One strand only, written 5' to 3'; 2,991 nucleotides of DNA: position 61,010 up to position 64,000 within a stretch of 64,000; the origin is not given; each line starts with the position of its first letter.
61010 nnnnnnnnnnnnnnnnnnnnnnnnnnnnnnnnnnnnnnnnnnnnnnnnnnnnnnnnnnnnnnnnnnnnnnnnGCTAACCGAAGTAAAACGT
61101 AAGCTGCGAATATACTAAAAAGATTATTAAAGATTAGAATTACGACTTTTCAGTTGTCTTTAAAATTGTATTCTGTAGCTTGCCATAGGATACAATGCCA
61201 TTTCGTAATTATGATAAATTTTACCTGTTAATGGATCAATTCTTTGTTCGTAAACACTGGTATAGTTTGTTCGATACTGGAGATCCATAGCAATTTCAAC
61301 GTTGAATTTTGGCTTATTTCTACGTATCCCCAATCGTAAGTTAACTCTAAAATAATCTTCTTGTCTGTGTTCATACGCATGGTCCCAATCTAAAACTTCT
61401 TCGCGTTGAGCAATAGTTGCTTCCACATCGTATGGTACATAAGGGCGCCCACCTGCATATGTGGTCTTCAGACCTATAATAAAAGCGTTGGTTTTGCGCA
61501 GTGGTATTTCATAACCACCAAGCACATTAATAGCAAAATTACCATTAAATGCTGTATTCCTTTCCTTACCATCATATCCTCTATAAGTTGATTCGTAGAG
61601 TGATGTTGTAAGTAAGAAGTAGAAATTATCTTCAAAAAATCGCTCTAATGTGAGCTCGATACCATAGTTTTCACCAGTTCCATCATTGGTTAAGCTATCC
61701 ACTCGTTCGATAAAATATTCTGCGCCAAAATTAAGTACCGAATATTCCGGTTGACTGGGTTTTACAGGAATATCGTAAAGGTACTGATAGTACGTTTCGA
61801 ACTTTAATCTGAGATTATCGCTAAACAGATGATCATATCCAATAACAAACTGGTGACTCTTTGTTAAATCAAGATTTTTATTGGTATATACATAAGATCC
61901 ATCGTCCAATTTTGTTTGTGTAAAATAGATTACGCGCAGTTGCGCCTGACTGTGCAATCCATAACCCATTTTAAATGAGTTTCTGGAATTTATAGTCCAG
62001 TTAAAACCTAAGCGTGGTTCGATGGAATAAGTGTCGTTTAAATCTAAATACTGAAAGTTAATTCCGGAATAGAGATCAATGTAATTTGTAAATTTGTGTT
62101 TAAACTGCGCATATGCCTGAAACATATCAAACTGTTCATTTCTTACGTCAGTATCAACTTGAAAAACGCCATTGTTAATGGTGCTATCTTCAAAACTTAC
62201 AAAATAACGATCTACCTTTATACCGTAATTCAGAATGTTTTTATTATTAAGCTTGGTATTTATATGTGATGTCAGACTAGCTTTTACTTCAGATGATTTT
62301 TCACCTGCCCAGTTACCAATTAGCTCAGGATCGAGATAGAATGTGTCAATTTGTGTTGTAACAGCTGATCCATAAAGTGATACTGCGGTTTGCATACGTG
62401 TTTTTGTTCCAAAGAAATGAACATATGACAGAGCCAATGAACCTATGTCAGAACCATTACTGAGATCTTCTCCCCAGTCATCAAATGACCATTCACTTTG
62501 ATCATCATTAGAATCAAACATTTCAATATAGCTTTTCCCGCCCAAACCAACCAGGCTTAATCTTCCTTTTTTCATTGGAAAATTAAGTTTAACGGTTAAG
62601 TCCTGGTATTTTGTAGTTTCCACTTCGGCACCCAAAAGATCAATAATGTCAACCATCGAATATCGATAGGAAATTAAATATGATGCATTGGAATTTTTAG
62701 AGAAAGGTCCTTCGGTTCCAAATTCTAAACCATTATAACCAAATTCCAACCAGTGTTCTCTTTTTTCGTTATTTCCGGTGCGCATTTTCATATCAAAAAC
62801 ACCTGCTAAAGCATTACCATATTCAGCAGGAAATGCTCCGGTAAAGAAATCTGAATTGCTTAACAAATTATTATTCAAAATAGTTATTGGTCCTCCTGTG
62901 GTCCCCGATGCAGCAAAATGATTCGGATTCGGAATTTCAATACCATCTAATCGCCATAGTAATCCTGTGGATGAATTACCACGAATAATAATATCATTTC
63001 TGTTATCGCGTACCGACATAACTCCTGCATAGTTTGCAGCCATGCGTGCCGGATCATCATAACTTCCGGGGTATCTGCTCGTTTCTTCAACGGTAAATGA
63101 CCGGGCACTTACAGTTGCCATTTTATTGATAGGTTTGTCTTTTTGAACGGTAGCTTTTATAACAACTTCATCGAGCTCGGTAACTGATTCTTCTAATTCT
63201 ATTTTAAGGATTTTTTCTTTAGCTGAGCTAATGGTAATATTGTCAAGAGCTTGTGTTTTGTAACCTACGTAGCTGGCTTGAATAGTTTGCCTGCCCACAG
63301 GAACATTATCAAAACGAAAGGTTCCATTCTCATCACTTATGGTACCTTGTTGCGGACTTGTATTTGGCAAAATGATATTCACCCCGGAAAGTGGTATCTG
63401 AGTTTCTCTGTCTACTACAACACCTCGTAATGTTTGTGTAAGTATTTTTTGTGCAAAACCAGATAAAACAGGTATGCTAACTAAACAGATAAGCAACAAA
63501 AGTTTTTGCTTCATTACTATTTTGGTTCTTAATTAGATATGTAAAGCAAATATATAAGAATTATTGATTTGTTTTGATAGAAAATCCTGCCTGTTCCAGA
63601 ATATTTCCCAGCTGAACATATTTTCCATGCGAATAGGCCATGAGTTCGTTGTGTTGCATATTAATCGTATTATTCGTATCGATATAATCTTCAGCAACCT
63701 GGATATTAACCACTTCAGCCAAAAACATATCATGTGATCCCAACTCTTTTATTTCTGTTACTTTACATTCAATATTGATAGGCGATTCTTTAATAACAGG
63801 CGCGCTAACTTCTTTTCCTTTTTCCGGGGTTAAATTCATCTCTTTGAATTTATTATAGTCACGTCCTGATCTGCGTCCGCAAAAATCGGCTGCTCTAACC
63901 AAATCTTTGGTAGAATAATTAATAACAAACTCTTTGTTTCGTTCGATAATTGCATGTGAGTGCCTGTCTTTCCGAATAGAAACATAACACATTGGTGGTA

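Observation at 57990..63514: Operon linking a TonB-dependent receptor, a B12-rSAM, two exported SOR-like proteins, a tiny His-bearing membrane protein and a secreted protein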

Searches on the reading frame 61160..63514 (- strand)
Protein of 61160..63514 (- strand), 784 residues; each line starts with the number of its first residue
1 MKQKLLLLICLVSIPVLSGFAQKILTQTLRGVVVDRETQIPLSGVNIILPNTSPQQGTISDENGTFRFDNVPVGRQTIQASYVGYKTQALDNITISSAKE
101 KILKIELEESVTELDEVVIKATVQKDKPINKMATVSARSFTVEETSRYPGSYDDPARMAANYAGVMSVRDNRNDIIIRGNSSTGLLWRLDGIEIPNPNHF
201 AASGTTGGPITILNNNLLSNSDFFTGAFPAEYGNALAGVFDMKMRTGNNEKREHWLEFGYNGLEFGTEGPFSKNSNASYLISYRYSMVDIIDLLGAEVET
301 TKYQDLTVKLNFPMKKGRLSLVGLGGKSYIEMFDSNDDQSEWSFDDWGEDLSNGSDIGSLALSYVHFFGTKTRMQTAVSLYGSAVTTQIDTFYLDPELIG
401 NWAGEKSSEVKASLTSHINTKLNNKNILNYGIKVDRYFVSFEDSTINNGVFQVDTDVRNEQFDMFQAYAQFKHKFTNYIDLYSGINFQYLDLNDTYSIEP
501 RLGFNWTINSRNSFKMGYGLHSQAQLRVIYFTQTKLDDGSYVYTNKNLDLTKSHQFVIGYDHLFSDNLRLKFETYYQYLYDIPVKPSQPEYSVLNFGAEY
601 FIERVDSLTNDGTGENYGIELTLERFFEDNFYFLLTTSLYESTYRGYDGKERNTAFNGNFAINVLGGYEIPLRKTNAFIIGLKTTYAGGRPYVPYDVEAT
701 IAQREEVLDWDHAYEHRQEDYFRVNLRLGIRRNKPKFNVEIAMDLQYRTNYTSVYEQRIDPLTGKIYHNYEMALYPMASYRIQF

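Call 3: search_protein_families(library=pfam, proteins=[window:61160-63514:-], max_evalue=0.1)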
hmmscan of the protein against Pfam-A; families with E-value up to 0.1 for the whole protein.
window:61160-63514:- (784 aa): 4 families
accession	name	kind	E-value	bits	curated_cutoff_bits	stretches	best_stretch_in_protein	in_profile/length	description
PF13715.12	CarbopepD_reg_2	-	1.6e-20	73.3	32.2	1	30-119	2-88/88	CarboxypepD_reg-like domain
PF13620.12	CarboxypepD_reg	-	9.5e-17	61.6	32.3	1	28-107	1-81/82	Carboxypeptidase regulatory-like domain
PF07715.20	Plug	-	8e-05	23.5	23.9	1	139-239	11-107/107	TonB-dependent Receptor Plug Domain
PF17802.7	SpaA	-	0.011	16.3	23.1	1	34-85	8-65/91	Prealbumin-like fold domain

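Call 4: search_protein_families(library=ncbifam, proteins=[window:61160-63514:-], max_evalue=0.1)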
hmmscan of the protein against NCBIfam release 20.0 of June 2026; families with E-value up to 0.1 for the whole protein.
window:61160-63514:- (784 aa): 2 families
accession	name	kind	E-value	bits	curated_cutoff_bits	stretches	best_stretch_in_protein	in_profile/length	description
NF052345.1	S_layer_anammox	exception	4.7e-08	30.9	1400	1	27-136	1313-1419/1596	Kustd1514 family S-layer glycoprotein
NF053692.1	BamP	equivalog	2.5e-06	27.1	230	1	1-132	1-124/251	BamP family beta-barrel-assembly machinery protein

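Call 42: search_solved_structures(query=window:61160-63514:-, max_evalue=0.01)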
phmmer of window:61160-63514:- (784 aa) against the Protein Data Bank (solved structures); distinct sequences matched with E-value up to 0.01: 0.

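Call 83: search_solved_structures(query=A4, max_evalue=0.01)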
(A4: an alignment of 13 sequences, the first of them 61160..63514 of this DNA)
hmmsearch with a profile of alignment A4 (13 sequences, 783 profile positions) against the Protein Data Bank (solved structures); distinct sequences matched with E-value up to 0.01: 4.
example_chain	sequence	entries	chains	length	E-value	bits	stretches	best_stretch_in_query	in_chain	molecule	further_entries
9hfj_A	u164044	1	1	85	4.3e-05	25.5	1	27-91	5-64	SusC homolog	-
6ytc_A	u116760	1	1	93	0.00016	23.6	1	28-121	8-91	TonB-dependent receptor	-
4wi0_B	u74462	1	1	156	0.0002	23.2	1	34-101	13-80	Cellulosomal scaffoldin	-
4u3s_B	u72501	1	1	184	0.00023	23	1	33-101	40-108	Cellulosomal scaffoldin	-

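Call 84: search_protein_families(library=pfam, alignment_id=A4, max_evalue=0.1)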
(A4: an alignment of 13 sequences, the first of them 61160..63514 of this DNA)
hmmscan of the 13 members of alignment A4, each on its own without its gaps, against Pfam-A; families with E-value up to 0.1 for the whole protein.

A. member 1, window:61160-63514:- (784 aa): 4 families
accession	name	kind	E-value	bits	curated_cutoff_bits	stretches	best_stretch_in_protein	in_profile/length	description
PF13715.12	CarbopepD_reg_2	-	1.6e-20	73.3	32.2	1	30-119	2-88/88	CarboxypepD_reg-like domain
PF13620.12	CarboxypepD_reg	-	9.5e-17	61.6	32.3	1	28-107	1-81/82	Carboxypeptidase regulatory-like domain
PF07715.20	Plug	-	8e-05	23.5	23.9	1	139-239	11-107/107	TonB-dependent Receptor Plug Domain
PF17802.7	SpaA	-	0.011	16.3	23.1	1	34-85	8-65/91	Prealbumin-like fold domain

B. families by the number of members that match (of 13 scanned): 8 families
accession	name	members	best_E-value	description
PF13715.12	CarbopepD_reg_2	13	1.6e-20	CarboxypepD_reg-like domain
PF13620.12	CarboxypepD_reg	13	3.7e-17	Carboxypeptidase regulatory-like domain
PF07715.20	Plug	13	2.2e-05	TonB-dependent Receptor Plug Domain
PF17802.7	SpaA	8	3.3e-05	Prealbumin-like fold domain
PF25020.1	TTR_TEN1-4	7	0.0037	Teneurin TTR-like domain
PF17210.9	SdrD_B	2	0.00016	SdrD B-like domain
PF17961.7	Big_8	1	0.013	Bacterial Ig domain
PF04338.18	DUF481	1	0.032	Protein of unknown function, DUF481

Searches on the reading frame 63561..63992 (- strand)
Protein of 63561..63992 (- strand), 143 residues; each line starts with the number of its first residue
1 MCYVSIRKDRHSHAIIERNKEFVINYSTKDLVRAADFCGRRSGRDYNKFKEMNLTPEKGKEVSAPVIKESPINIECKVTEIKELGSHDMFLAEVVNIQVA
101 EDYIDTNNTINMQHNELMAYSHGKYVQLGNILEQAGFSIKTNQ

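Call 3: search_protein_families(library=pfam, proteins=[window:63561-63992:-], max_evalue=0.1)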
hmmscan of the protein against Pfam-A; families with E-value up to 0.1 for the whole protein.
window:63561-63992:- (143 aa): 1 family
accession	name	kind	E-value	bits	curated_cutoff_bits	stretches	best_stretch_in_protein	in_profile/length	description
PF01613.24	Flavin_Reduct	-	2e-24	86.9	27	1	3-128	38-152/153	Flavin reductase like domain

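Call 4: search_protein_families(library=ncbifam, proteins=[window:63561-63992:-], max_evalue=0.1)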
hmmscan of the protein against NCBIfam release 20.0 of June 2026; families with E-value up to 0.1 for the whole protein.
window:63561-63992:- (143 aa): 6 families
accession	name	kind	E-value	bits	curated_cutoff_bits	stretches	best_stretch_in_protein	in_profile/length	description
TIGR03615.1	RutF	equivalog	7.8e-07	29.2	254.75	1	4-101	48-141/156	NADH-dependent FMN reductase RutF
TIGR02296.1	HpaC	equivalog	2.3e-06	27.7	205.95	1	4-101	43-138/154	4-hydroxyphenylacetate 3-monooxygenase, reductase component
NF045630.1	monooxsub_HsaB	equivalog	2.7e-05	24.1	230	1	8-98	57-141/186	3-hydroxy-9,10-secoandrosta-1,3,5(10)-triene-9,17-dione monooxygenase reductase subunit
NF045919.1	HphnlacHdxRed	equivalog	0.00017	20.8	340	1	4-98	53-141/309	p-hydroxyphenylacetate 3-hydroxylase reductase component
NF045733.1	StyMonoxStyB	equivalog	0.0032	17.4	200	1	4-99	47-133/150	styrene monooxygenase NADH-dependent flavin reductase subunit StyB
NF012030.0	PRK15486.1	equivalog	0.01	15.6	315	1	58-102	104-148/170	4-hydroxyphenylacetate 3-monooxygenase reductase subunit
